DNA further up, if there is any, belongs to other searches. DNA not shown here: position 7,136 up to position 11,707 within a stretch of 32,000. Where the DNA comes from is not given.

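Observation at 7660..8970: MTase-1 is a compositional mosaic: a ~1.3 kb low-GC cassette replaces the region between motif IV and the conserved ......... block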

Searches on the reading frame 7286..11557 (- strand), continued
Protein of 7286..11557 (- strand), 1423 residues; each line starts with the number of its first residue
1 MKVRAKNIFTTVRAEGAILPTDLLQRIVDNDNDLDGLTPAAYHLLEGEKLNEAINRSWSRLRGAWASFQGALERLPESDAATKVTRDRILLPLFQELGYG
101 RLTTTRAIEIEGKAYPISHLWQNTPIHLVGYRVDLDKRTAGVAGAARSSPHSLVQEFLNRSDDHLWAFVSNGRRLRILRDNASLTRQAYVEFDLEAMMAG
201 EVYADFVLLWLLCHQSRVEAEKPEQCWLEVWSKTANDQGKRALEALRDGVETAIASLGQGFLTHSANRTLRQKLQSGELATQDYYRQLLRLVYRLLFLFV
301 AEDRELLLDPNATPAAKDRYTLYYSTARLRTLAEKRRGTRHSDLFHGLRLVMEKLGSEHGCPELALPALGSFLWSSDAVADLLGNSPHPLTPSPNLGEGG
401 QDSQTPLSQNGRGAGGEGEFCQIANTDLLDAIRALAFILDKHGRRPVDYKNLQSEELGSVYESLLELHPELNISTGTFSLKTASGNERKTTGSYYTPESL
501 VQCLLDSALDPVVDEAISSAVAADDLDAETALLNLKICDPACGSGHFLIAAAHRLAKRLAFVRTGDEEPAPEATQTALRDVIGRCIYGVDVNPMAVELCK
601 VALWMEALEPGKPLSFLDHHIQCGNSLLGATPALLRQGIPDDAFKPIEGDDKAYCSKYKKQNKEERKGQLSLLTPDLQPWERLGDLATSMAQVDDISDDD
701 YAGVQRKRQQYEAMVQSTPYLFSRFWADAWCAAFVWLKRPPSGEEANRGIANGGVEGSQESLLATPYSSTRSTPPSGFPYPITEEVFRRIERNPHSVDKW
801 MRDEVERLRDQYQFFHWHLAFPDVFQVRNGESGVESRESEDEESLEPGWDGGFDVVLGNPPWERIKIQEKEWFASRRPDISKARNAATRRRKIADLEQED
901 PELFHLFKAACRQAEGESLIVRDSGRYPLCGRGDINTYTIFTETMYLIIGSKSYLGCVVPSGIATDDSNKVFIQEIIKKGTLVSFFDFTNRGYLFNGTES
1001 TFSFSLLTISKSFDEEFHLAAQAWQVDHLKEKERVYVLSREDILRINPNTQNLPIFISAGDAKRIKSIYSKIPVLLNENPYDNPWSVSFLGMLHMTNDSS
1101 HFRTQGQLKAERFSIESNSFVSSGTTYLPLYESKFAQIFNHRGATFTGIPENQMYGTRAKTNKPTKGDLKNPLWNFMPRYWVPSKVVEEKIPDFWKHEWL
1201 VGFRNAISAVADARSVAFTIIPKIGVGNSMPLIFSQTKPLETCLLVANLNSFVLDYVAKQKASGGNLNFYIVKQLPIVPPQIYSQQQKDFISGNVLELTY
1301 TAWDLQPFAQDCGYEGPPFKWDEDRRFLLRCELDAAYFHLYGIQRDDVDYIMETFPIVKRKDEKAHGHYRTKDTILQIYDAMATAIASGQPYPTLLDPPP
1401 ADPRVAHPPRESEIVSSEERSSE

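Call 26: find_related_loci(query=window:7286-11557:-, collection=genome_contigs, flank=10000)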
Query window:7286-11557:- (1423 aa) in genome_contigs; peptide patterns used: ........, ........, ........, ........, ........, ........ (x = any residue, [..] = any of these).
293 stretches matched a pattern; 203 encode a relative of the query (tblastn E <= 1e-3); the best 80 are kept; 80 distinct loci.
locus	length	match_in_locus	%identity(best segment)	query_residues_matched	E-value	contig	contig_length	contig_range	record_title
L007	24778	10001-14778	62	1-1417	0e+0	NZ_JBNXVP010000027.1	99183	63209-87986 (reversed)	Leptolyngbya sp. AN10 NODE_27_length_99183_cov_21.826553, whole genome shotgun sequence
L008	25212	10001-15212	55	1-1414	0e+0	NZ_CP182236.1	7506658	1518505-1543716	Egbenema sp. FJBBOT/2019 chromosome, complete genome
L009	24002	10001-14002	56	1-1417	0e+0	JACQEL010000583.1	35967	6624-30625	MAG: Deltaproteobacteria bacterium isolate NC_groundwater_1020_Pr1_S-0.65um_57_10 Montesol18_Sp65_coassembly_scaffold_86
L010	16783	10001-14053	56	1-1412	0e+0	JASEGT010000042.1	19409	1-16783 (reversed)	MAG: Actinomycetota bacterium isolate Yes70-03 NODE_42_length_19409_cov_6.459337, whole genome shotgun sequence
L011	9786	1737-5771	55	9-1412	0e+0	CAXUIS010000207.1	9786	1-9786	MAG TPA_asm: uncultured Ktedonobacteraceae bacterium isolate public_SRR14722098_metawrap_bin.4 genome assembly, contig:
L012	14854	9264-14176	55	1-1416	0e+0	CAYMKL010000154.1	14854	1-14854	MAG TPA_asm: uncultured Anaerolineae bacterium isolate SRP167671_co1_184 genome assembly, contig: NODE_4701_length_14854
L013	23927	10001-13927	54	1-1407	0e+0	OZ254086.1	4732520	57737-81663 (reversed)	MAG: Calditrichales bacterium isolate 9af047bb-fff5-47c5-8bde-b903f089fbd6 genome assembly, chromosome: 1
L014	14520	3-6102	64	1-1408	0e+0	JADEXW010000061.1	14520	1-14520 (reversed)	Pseudanabaenaceae cyanobacterium LEGE 13415 NODE_117_length_14520_cov_2.40895, whole genome shotgun sequence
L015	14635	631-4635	55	1-1403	0e+0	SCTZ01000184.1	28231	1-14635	MAG: Chloroflexota bacterium isolate FW602_bin.16 FW602_bin.16-94309, whole genome shotgun sequence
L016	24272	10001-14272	51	6-1414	0e+0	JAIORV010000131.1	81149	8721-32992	MAG: Vulcanimicrobiota bacterium isolate SMBSF27 20075_Bin_1_contigs_1_c_000000000015, whole genome shotgun sequence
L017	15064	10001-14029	53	1-1408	0e+0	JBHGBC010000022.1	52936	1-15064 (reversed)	MAG: bacterium isolate SBS.BIN.52 SBSBIN52_contig_22, whole genome shotgun sequence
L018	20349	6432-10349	55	1-1402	0e+0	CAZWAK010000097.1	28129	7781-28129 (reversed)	MAG TPA_asm: uncultured Heliobacteriaceae bacterium isolate SRP287051_co1_146 genome assembly, contig: NODE_2558_length_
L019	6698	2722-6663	55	1-1401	0e+0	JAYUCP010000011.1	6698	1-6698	MAG: Acidobacteriota bacterium isolate GFS_6987 GFS_6987_10, whole genome shotgun sequence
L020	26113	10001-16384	55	1-1419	0e+0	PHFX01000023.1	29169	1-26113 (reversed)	MAG: Candidatus Brocadia sp. WS118 scaffold_45, whole genome shotgun sequence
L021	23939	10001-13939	54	1-1402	0e+0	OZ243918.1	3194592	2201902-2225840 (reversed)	MAG: Rubrobacteraceae bacterium isolate 3ac2738e-1af9-4674-8f7c-d20449fb458a genome assembly, chromosome: 1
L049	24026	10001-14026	54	1-1423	0e+0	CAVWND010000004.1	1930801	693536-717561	MAG: uncultured Planctomycetota bacterium isolate MFD09495.bin.2.75 genome assembly, contig: contig_1505, whole genome s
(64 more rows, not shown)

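Call 30: find_encoding_contigs(protein=P0125, flank=10000, max_places=2)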
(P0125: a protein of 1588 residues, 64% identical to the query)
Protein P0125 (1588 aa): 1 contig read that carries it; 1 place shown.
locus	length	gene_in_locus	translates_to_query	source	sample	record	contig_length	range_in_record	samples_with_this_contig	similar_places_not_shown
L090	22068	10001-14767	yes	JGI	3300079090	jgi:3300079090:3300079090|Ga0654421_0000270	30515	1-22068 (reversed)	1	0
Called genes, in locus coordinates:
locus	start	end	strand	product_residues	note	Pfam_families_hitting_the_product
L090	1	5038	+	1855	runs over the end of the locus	PF00270:DEAD, PF00271:Helicase_C, PF09369:MZB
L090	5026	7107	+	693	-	PF00580:UvrD-helicase, PF13191:AAA_16 (weak), PF13245:AAA_19, PF13538:UvrD_C_2 (faint), PF13361:UvrD_C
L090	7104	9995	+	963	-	PF00176:SNF2-rel_dom, PF00270:DEAD, PF04851:ResIII (weak), PF00271:Helicase_C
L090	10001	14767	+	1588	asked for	PF02384:N6_Mtase (faint), PF04480:DUF559, PF20473:MmeI_Mtase, PF07669:Eco57I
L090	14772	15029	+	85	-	-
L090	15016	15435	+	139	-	PF01850:PIN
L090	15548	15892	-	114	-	-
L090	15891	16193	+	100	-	-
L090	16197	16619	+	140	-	PF01850:PIN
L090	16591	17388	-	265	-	-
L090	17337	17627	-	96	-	-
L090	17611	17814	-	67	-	-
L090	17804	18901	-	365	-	PF10412:TrwB_AAD_bind (faint), PF25199:nSTAND_NTPase5 (faint)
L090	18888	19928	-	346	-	PF04307:YdjM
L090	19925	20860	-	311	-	PF13191:AAA_16 (weak), PF13401:AAA_22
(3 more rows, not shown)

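Call 33: search_solved_structures(query=window:7286-11557:-, max_evalue=1, show_alignments=2)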
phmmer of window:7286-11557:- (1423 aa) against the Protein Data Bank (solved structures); distinct sequences matched with E-value up to 1: 5.
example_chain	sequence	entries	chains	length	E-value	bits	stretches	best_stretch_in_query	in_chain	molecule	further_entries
8c45_A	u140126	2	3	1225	0.078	13.4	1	497-611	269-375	site-specific DNA-methyltransferase (adenine-specific)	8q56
2okc_A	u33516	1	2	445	0.31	11.4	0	533-608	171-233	Type I restriction enzyme StySJI M protein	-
9ewz_C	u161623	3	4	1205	0.49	10.7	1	528-608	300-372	Adenine-specific methyltransferase BrxX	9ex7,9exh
8zek_A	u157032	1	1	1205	0.5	10.7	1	528-608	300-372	site-specific DNA-methyltransferase (adenine-specific)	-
5hr4_C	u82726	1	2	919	0.52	10.7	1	484-606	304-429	MmeI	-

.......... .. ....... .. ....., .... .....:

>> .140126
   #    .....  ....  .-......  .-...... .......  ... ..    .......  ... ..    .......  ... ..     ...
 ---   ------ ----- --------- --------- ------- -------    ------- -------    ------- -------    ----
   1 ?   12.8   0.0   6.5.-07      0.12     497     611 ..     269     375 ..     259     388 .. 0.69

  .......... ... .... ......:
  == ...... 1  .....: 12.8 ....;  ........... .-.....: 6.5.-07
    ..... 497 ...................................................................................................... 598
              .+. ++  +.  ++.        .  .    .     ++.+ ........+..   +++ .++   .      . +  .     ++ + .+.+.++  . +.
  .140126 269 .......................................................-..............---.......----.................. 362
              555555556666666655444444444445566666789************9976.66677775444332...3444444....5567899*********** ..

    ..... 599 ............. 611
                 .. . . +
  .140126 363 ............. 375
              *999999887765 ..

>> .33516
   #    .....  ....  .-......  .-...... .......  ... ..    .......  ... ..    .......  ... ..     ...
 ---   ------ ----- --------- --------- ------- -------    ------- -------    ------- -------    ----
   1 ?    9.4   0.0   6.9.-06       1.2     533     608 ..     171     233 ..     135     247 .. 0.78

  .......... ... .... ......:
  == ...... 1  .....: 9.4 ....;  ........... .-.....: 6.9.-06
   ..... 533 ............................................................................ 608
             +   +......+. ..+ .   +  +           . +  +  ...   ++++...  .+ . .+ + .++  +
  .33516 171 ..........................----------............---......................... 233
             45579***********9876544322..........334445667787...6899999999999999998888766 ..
